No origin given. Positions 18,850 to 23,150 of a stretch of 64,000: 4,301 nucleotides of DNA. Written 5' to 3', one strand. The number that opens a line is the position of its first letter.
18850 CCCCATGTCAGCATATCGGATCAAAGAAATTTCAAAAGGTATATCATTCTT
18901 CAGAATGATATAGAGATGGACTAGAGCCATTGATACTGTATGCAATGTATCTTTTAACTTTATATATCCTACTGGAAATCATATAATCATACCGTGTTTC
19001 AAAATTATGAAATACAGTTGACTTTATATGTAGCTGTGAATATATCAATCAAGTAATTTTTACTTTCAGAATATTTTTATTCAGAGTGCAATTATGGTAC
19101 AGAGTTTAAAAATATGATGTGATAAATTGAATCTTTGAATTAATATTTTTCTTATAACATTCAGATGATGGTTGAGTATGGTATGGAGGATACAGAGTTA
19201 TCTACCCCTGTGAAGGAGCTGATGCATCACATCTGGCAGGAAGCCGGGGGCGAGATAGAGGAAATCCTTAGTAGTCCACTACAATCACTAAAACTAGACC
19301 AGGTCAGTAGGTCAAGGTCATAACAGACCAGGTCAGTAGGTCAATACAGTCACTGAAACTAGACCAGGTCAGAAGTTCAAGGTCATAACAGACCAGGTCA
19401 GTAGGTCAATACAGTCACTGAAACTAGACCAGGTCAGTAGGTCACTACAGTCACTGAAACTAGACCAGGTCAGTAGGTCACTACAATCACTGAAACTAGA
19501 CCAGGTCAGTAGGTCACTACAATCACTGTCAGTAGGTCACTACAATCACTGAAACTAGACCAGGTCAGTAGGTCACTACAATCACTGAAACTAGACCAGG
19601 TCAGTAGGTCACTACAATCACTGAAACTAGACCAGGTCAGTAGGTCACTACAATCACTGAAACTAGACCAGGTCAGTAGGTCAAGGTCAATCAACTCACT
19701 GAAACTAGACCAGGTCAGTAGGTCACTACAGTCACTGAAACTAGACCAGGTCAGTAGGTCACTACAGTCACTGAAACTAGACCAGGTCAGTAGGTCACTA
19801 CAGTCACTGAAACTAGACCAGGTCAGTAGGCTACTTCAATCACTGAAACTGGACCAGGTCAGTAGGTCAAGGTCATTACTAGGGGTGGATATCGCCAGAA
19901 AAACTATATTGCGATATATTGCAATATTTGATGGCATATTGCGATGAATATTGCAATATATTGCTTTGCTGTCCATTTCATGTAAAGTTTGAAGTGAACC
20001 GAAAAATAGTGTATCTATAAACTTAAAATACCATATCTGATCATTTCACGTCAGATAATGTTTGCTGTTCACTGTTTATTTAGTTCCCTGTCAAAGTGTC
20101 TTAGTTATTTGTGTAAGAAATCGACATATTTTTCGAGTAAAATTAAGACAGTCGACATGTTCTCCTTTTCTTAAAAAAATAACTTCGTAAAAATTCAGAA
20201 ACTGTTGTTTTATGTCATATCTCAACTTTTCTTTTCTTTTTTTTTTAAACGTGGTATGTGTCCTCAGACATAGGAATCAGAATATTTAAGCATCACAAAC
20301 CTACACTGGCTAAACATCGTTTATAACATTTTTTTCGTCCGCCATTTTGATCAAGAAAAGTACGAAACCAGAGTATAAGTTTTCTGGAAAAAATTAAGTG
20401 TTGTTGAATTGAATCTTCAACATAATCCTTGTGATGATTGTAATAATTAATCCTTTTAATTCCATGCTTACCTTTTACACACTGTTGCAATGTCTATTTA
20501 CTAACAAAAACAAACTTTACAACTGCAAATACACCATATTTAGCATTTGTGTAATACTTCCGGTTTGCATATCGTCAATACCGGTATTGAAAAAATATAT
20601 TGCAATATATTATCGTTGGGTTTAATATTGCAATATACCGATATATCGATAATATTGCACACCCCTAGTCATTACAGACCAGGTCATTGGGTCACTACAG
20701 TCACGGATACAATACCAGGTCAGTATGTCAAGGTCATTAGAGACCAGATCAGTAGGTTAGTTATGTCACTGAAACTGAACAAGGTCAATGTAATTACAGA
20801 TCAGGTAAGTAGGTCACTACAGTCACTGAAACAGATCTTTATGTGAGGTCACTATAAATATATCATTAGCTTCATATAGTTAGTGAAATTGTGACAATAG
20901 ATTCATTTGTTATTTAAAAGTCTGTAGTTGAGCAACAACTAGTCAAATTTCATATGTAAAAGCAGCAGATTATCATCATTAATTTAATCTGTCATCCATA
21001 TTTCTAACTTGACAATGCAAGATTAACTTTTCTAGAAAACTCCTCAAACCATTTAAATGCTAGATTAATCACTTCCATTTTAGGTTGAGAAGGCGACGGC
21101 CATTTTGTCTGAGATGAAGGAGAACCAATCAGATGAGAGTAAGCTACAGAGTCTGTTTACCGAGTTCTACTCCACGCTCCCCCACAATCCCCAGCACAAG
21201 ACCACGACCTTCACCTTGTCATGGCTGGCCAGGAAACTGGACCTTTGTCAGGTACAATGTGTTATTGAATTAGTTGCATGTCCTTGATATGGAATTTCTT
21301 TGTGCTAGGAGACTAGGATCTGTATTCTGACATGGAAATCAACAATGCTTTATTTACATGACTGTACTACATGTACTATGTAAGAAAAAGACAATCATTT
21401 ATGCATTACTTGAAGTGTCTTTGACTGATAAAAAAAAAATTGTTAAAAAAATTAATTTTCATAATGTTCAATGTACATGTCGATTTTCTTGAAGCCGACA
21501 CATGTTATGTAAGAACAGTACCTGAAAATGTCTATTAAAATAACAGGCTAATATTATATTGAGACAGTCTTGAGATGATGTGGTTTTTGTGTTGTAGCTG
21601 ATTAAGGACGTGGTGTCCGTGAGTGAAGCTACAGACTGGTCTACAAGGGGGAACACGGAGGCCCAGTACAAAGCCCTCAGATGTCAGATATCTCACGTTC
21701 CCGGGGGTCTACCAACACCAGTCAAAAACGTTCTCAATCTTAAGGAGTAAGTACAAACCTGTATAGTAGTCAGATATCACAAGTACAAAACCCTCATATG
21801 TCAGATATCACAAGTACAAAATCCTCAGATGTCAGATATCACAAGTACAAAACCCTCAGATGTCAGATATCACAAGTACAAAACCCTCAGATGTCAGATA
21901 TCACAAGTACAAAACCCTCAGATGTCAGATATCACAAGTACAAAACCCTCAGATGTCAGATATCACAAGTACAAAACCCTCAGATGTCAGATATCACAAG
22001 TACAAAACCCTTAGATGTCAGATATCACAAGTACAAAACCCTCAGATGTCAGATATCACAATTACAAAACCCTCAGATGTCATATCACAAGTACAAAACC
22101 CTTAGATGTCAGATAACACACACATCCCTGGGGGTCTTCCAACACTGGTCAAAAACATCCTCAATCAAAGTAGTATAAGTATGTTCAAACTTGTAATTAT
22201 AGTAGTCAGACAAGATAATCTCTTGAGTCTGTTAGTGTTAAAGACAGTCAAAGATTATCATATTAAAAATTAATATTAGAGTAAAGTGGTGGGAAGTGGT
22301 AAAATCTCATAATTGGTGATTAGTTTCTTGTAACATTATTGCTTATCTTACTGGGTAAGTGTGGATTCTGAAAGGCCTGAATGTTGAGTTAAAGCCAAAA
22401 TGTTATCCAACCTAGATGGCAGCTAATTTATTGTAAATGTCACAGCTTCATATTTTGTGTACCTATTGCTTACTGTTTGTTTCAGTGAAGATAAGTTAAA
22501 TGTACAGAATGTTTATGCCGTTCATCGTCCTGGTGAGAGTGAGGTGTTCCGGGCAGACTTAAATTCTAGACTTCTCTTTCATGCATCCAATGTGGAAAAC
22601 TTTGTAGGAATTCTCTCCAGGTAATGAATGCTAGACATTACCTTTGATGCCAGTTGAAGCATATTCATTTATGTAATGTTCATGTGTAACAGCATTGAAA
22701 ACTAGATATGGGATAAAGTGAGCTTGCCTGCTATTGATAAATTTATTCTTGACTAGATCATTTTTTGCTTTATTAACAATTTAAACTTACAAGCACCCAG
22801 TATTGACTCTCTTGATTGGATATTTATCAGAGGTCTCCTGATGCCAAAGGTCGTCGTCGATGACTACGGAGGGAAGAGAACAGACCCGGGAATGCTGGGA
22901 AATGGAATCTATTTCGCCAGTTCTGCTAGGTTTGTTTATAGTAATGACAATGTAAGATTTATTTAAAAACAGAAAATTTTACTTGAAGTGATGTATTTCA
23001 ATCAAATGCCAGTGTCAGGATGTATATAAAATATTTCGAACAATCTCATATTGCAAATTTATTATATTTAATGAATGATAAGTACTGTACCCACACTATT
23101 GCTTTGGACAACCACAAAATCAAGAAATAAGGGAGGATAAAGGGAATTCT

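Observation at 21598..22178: Second exon-derived minisatellite plus a duplicated pseudo-exon fragment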

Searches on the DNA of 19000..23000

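Call 45: search_rna_families(source=window, start=19000, end=23000, threshold=gathering)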
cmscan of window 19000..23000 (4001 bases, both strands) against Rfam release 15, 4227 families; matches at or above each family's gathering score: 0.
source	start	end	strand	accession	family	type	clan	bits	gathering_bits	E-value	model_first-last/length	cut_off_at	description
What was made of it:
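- Tried and rejected: Rfam scan of 19000-23000: nothing (call 45), so there is no intron-hosted snoRNA or miRNA explanation.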

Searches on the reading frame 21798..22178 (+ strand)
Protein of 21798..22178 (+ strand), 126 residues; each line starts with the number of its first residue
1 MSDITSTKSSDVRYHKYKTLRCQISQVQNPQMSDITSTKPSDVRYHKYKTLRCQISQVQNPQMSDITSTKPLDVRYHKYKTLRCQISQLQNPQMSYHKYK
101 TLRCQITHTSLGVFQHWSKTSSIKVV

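Call 14: find_encoding_contigs(protein=window:21798-22178:+, flank=10000, max_places=10)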
Protein window:21798-22178:+ (126 aa): no gene with exactly this product is on record in the collection.
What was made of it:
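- Tried and rejected: Exact-protein look-up of the array ORF (21798-22178) in public assemblies: not on record (call 14).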
